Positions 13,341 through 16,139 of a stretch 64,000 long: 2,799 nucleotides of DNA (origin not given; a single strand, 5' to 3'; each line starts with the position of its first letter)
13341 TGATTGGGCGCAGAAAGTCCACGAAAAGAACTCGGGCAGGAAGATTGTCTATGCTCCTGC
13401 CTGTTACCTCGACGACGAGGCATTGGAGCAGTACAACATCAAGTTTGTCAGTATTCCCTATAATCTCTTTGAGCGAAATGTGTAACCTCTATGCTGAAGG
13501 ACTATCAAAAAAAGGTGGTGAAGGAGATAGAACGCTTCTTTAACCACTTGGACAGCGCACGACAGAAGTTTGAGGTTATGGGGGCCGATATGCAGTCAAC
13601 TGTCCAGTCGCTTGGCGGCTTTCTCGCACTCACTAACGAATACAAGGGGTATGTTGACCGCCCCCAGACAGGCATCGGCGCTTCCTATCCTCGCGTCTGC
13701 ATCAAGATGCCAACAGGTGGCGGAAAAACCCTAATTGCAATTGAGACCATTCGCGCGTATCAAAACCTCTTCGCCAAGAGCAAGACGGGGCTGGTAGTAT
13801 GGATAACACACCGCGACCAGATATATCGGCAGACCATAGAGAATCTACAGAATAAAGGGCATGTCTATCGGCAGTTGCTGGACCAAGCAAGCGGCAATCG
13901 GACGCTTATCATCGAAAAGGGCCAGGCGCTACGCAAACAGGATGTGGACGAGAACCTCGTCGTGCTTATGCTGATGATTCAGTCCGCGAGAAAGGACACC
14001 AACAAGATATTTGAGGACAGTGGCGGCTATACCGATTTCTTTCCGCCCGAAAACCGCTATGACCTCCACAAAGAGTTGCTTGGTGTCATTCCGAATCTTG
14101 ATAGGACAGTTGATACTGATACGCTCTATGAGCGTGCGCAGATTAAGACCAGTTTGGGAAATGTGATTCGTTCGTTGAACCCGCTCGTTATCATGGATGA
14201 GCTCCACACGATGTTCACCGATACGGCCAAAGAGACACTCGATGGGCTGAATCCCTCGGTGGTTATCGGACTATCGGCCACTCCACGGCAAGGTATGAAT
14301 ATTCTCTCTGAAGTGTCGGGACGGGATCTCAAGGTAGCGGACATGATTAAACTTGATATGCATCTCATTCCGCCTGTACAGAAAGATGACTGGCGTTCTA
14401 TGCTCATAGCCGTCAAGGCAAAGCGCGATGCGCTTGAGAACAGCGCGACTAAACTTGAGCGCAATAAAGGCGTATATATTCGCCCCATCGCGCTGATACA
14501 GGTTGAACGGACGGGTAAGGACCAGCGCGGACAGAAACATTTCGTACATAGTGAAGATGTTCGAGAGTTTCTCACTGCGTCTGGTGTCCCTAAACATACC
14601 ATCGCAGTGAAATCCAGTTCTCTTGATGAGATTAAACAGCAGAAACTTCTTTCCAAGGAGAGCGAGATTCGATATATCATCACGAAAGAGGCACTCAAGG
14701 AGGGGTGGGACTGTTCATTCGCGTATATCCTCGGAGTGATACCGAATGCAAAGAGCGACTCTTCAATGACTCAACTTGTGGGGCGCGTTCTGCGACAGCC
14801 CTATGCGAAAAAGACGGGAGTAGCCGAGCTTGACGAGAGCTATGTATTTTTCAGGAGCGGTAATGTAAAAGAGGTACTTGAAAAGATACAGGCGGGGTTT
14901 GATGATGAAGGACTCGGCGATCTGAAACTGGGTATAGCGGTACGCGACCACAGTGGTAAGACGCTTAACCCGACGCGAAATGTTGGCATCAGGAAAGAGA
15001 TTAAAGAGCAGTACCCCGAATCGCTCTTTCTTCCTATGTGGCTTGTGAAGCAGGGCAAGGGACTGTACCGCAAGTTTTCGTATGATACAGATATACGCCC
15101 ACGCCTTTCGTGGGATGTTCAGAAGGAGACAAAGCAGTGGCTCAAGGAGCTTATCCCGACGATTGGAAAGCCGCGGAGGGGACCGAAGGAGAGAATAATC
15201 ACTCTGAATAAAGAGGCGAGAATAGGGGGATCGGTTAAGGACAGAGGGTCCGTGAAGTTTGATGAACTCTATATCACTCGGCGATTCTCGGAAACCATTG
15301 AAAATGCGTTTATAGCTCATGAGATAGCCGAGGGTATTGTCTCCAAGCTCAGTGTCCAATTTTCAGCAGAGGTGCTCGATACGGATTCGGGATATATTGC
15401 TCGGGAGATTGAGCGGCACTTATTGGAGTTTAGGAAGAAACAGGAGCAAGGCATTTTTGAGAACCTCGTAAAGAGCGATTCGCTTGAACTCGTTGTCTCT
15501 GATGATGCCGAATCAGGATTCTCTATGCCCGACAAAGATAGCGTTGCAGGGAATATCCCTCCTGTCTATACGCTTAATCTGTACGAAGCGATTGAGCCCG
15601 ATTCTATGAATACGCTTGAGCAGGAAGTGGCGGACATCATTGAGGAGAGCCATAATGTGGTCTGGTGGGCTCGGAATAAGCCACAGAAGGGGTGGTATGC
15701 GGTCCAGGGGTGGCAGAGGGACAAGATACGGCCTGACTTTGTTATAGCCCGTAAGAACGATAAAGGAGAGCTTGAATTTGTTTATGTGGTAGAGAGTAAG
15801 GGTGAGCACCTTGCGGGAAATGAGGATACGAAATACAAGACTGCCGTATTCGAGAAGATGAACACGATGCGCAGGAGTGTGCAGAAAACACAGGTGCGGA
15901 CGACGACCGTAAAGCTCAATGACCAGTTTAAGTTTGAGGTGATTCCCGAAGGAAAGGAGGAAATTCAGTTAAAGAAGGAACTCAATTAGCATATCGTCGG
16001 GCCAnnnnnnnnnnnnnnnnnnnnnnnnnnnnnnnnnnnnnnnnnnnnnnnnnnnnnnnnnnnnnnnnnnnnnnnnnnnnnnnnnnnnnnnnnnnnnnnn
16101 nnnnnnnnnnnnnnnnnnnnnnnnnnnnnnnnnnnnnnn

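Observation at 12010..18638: Type III restriction-modification system followed by unknown ORF, M23 peptidase and NYN-domain nuclease (possible defence islet)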

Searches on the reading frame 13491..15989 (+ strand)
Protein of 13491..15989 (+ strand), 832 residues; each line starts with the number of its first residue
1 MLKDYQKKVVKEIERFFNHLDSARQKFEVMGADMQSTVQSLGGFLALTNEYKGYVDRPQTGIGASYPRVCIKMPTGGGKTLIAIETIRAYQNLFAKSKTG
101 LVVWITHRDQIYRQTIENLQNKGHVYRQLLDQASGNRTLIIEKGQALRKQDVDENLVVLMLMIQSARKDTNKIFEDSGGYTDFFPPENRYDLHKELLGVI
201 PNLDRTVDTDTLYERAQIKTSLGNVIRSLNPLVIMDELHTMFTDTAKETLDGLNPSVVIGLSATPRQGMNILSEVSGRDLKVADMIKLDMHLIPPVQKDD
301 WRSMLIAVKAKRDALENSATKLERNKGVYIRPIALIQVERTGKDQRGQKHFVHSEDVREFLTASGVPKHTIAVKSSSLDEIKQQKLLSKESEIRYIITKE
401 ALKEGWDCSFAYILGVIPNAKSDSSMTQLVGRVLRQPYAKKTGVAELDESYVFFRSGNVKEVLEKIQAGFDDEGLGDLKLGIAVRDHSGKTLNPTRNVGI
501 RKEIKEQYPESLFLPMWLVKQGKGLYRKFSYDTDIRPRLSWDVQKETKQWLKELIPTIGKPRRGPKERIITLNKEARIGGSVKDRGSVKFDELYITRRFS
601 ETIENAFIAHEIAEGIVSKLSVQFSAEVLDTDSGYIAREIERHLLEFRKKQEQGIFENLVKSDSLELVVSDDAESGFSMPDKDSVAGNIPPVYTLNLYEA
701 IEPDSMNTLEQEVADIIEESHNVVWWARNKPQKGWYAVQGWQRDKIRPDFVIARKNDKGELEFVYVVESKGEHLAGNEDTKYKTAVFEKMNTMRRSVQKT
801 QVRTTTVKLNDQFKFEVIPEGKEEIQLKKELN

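Call 3: search_protein_families(library=pfam, proteins=[window:13491-15989:+], max_evalue=0.01)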
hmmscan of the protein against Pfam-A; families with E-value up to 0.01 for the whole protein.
window:13491-15989:+ (832 aa): 2 families
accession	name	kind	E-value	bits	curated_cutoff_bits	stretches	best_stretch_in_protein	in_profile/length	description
PF04851.21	ResIII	-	1.2e-16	61.5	22.5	1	2-266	4-163/164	Type III restriction enzyme, res subunit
PF00270.35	DEAD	-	5.5e-07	29.9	26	1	68-125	16-71/167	DEAD/DEAH box helicase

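Call 4: search_protein_families(library=padloc, proteins=[window:13491-15989:+], max_evalue=0.01)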
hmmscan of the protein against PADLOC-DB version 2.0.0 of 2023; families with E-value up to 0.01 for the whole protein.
window:13491-15989:+ (832 aa): 10 families
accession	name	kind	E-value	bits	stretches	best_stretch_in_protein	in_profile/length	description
PDLC03653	REase_III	-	1.7e-130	434.8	1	54-792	76-844/883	Type III restriction enzyme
PDLC03650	REase_III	-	6.8e-46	155.1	1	65-455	56-440/898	Type III restriction enzyme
PDLC03648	REase_III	-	5.1e-12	42.7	1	329-464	247-381/871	Type III restriction enzyme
PDLC03647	REase_III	-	3.5e-11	40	1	383-441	497-555/989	Type III restriction enzyme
PDLC02707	PbeA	-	5.6e-09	33.1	1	214-267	365-415/672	PbeA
PDLC03649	REase_III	-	3.7e-07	26.4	1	382-440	484-542/973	Type III restriction enzyme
PDLC02704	PbeA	-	9.4e-06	22.4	0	214-268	370-421/682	PbeA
PDLC03652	REase_III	-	0.00046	16.3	0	382-463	334-414/809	Type III restriction enzyme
PDLC03659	mREase_IV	-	0.0016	14.4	0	73-135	246-300/945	Type IV methyl-directed restriction enzyme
PDLC02706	PbeA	-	0.0029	14.2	1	211-267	379-433/722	PbeA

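Call 7: search_protein_families(library=ncbifam, proteins=[window:13491-15989:+], max_evalue=0.01)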
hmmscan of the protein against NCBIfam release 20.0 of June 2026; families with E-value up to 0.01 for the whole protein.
window:13491-15989:+ (832 aa): 3 families
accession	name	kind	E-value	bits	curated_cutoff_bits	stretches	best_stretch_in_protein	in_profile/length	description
NF046055.1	restr_BPTD_3080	equivalog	2.3e-08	32.5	800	0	708-784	861-932/970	BPTD_3080 family restriction endonuclease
NF012027.0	PRK15483.1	equivalog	1.8e-05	22.9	564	0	384-438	487-547/986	type III restriction-modification system endonuclease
NF053632.1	heli_RadD_YejH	equivalog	0.0042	15.4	720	0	368-441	272-347/573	DNA repair helicase RadD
